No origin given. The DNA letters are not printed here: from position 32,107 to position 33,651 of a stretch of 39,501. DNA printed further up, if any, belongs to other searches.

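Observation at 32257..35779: Compact four-gene operon: unknown 398-aa protein + split TPP decarboxylase + LarA/DUF2088-like protein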

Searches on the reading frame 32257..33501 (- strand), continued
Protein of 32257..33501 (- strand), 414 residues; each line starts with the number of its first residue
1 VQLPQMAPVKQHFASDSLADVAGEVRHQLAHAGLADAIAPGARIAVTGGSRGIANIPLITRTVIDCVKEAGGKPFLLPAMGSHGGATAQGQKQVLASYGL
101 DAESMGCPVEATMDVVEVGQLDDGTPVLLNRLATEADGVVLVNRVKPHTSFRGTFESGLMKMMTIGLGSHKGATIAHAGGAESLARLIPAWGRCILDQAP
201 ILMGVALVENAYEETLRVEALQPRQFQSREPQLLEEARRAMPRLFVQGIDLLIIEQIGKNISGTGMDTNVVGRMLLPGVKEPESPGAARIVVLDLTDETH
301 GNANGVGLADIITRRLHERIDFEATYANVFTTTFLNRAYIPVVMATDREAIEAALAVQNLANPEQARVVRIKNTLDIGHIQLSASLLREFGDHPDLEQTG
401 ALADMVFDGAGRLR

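Call 63: get_annotated_region(hit=H10, flank=6000)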
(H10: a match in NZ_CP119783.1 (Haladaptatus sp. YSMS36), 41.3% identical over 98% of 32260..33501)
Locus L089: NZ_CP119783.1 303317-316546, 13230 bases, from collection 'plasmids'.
description: Haladaptatus sp. YSMS36 plasmid unnamed1, complete sequence
organism: Haladaptatus sp. YSMS36 (NCBI taxid 3033384)
taxonomy: Archaea; Euryarchaeota; Halobacteria; Halobacteriales; Haladaptataceae; Haladaptatus; Haladaptatus sp. YSMS36
host: -; source: cell culture,sediment; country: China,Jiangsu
typing (MOB-suite, as given by PLSDB): non-mobilizable
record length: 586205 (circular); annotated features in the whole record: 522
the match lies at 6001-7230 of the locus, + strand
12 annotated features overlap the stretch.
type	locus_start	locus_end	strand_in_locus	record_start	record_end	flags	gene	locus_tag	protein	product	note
CDS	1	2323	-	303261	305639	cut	-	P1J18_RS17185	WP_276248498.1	amino acid permease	GO:0055085 - transmembrane transport [Evidence IEA]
CDS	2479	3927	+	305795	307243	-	thiC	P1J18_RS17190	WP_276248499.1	phosphomethylpyrimidine synthase ThiC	GO:0009228 - thiamine biosynthetic process [Evidence IEA]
CDS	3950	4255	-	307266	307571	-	-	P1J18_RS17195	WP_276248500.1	hypothetical protein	-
CDS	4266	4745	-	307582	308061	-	-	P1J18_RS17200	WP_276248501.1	MOSC domain-containing protein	-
CDS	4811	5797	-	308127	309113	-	-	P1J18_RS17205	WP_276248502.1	ornithine cyclodeaminase family protein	-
CDS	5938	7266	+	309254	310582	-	-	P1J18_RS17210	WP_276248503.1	DUF362 domain-containing protein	-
CDS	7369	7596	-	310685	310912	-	-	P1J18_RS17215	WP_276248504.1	hypothetical protein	-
CDS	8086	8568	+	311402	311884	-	-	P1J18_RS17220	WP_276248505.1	hypothetical protein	-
CDS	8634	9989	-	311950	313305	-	-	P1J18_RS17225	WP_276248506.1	hypothetical protein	-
CDS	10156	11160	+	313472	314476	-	fba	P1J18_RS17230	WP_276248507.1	class II fructose-bisphosphate aldolase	GO:0006096 - glycolytic process [Evidence IEA]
CDS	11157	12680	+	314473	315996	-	-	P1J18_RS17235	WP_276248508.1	FGGY-family carbohydrate kinase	GO:0016310 - phosphorylation [Evidence IEA]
CDS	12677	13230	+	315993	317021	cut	-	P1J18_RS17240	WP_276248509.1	2-hydroxyacid dehydrogenase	-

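Call 64: get_annotated_region(hit=H15, flank=6000)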
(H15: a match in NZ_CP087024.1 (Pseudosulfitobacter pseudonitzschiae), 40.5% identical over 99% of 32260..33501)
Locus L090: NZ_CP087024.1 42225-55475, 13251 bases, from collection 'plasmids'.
description: Pseudosulfitobacter pseudonitzschiae strain MC52-70 plasmid P8, complete sequence
organism: Pseudosulfitobacter pseudonitzschiae (NCBI taxid 1402135)
taxonomy: Bacteria; Pseudomonadota; Alphaproteobacteria; Rhodobacterales; Roseobacteraceae; Pseudosulfitobacter; Pseudosulfitobacter pseudonitzschiae
host: -; source: Mediolabrus comicus,The surface seawater at the Pearl River Estuary; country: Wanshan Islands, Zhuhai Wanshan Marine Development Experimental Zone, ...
typing (MOB-suite, as given by PLSDB): non-mobilizable
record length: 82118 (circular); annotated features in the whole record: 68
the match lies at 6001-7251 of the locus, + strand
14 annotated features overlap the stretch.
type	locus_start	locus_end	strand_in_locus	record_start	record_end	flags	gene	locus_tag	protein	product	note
CDS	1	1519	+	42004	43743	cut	araD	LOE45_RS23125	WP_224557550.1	L-arabinonate dehydratase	-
CDS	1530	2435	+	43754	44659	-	-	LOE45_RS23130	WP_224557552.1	dihydrodipicolinate synthase family protein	GO:0009436 - glyoxylate catabolic process [Evidence IEA]; GO:0071704 - organic substance metabolic process [Evidence ...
CDS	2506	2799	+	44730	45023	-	-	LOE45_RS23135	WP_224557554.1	type II toxin-antitoxin system RelB/DinJ family antitoxin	GO:0006355 - regulation of DNA-templated transcription [Evidence IEA]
CDS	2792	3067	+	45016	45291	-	-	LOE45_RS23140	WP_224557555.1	type II toxin-antitoxin system RelE/ParE family toxin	GO:0030541 - plasmid partitioning [Evidence IEA]; GO:0051290 - protein heterotetramerization [Evidence IEA]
CDS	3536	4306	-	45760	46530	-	-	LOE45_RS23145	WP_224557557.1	GntR family transcriptional regulator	-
CDS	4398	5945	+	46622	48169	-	-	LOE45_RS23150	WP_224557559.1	altronate dehydratase family protein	-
CDS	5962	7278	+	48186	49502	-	-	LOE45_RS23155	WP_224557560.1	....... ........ domain-containing protein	-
CDS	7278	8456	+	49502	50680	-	-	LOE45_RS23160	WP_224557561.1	LarC family nickel insertion protein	-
CDS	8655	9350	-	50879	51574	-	-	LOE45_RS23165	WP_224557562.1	PRC-barrel domain-containing protein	-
CDS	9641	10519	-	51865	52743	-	rfbA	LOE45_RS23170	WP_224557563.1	glucose-1-phosphate thymidylyltransferase RfbA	GO:0019305 - dTDP-rhamnose biosynthetic process [Evidence IEA]; GO:0009243 - O antigen biosynthetic process [Evidence ...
CDS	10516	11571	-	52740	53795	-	rfbB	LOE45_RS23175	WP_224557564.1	dTDP-glucose 4,6-dehydratase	GO:0019305 - dTDP-rhamnose biosynthetic process [Evidence IEA]; GO:0009243 - O antigen biosynthetic process [Evidence ...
CDS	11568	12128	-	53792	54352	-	rfbC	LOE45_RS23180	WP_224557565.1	dTDP-4-dehydrorhamnose 3,5-epimerase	GO:0019305 - dTDP-rhamnose biosynthetic process [Evidence IEA]; GO:0009243 - O antigen biosynthetic process [Evidence ...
CDS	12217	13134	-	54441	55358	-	-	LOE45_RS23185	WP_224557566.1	dihydrodipicolinate synthase family protein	GO:0009436 - glyoxylate catabolic process [Evidence IEA]; GO:0071704 - organic substance metabolic process [Evidence ...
CDS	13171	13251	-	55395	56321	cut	-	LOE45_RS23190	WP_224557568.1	Gfo/Idh/MocA family oxidoreductase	-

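Call 67: search_solved_structures(query=A2, max_evalue=0.01, show_alignments=2)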
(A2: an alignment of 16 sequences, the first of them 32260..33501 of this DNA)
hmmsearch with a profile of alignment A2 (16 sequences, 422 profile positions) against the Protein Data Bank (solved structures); distinct sequences matched with E-value up to 0.01: 0.

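Call 68: search_solved_structures(query=A2, max_evalue=10, show_alignments=3)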
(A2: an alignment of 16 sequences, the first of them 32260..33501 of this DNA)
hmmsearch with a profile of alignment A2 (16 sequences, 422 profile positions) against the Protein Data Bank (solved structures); distinct sequences matched with E-value up to 10: 0.
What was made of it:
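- Tried and rejected: No hits even at E 10 (calls 67, 68).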

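Call 75: find_encoding_contigs(protein=P0292, flank=8000, max_places=4)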
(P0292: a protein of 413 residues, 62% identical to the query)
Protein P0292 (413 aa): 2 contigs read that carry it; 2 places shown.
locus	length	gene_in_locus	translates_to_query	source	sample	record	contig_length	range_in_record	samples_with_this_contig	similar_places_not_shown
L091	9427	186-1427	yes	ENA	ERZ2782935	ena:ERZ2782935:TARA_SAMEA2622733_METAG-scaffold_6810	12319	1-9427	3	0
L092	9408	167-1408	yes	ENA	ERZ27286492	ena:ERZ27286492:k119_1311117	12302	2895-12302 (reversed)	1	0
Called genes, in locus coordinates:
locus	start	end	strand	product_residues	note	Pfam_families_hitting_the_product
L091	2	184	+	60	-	?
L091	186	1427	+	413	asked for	PF09861:Lar_N (weak), PF04015:DUF362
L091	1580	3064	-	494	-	PF00309:Sigma54_AID, PF04963:Sigma54_CBD, PF04552:Sigma54_DBD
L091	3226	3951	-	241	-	PF00005:ABC_tran, PF13304:AAA_21 (faint)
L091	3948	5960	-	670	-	PF03968:LptD_N (faint), PF06835:LptC (faint)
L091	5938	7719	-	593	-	PF06418:CTP_synth_N, PF00117:GATase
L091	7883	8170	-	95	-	PF02686:GatC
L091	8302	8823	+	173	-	PF09969:DUF2203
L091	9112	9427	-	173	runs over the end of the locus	-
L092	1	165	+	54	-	?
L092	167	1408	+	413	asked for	PF09861:Lar_N (weak), PF04015:DUF362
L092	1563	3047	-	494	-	PF00309:Sigma54_AID, PF04963:Sigma54_CBD, PF04552:Sigma54_DBD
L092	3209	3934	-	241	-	PF00005:ABC_tran, PF13304:AAA_21 (faint)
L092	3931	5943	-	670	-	PF03968:LptD_N (faint), PF06835:LptC (faint)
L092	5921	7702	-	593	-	PF06418:CTP_synth_N, PF00117:GATase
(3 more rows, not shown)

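Call 83: search_solved_structures(query=window:32260-33501:-, max_evalue=1, show_alignments=5)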
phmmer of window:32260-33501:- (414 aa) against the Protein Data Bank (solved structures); distinct sequences matched with E-value up to 1: 4.
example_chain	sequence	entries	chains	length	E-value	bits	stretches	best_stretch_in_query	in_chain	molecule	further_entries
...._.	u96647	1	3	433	0.13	14.7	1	112-179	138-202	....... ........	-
5huq_A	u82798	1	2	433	0.13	14.7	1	112-179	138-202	Lactate racemization operon protein LarA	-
8ezf_B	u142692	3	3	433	0.13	14.7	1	112-179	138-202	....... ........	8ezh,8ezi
2yjg_A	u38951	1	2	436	0.33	13.4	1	67-166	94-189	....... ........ APOPROTEIN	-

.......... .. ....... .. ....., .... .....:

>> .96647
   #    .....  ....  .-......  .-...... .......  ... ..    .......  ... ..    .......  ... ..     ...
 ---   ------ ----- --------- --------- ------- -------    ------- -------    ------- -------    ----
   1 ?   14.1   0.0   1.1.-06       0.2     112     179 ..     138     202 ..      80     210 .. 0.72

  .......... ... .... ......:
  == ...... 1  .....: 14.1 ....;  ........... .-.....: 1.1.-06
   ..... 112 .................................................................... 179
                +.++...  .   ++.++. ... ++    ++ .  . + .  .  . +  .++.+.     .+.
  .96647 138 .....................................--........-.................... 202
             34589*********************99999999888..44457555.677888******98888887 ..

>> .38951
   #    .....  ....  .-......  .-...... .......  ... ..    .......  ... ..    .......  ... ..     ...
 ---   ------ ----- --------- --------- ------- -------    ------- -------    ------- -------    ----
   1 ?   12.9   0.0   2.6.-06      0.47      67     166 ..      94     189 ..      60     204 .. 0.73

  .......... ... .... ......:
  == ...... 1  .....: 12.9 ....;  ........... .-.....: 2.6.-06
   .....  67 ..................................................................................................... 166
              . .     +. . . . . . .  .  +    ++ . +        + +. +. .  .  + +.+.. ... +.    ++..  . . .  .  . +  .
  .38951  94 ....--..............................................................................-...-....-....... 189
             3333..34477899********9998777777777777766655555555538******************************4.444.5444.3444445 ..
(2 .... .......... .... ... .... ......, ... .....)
